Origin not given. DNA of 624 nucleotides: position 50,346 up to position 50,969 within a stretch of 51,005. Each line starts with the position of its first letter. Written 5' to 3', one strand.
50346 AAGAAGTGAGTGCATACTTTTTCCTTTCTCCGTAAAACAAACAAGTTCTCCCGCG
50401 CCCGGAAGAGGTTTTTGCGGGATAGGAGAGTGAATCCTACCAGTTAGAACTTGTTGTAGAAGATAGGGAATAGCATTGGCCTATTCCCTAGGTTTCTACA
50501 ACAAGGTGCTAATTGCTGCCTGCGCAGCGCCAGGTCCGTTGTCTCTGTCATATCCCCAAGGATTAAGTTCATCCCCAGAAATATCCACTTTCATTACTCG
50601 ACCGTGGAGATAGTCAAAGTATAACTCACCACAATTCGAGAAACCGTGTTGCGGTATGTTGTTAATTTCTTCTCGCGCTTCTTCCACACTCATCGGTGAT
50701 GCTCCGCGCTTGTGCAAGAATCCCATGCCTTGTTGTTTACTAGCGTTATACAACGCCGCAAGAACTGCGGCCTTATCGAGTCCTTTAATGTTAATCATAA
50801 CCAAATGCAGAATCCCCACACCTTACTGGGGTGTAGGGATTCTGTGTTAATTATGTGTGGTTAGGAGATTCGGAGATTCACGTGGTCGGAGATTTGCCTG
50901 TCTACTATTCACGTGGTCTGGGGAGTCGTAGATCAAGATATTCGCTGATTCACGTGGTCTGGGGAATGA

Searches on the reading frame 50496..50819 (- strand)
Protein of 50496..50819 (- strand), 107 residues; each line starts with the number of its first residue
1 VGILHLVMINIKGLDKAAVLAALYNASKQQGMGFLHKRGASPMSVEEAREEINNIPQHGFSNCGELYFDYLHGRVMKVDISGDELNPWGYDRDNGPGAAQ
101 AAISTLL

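Call 52: search_protein_families(library=pfam, alignment_id=A3, max_evalue=0.001)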
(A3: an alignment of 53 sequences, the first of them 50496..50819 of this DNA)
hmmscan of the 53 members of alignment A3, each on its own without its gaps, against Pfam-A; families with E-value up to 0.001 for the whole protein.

A. member 1, window:50496-50819:- (107 aa): 0 families

B. families by the number of members that match (of 53 scanned): 3 families
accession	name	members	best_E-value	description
PF00692.24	dUTPase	1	2.2e-25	dUTPase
PF16079.10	Phage_holin_5_2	1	1.4e-11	Phage holin family Hol44, in holin superfamily V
PF11195.14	Tad2-like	1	2.5e-06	Thoeris anti-defense 2-like domain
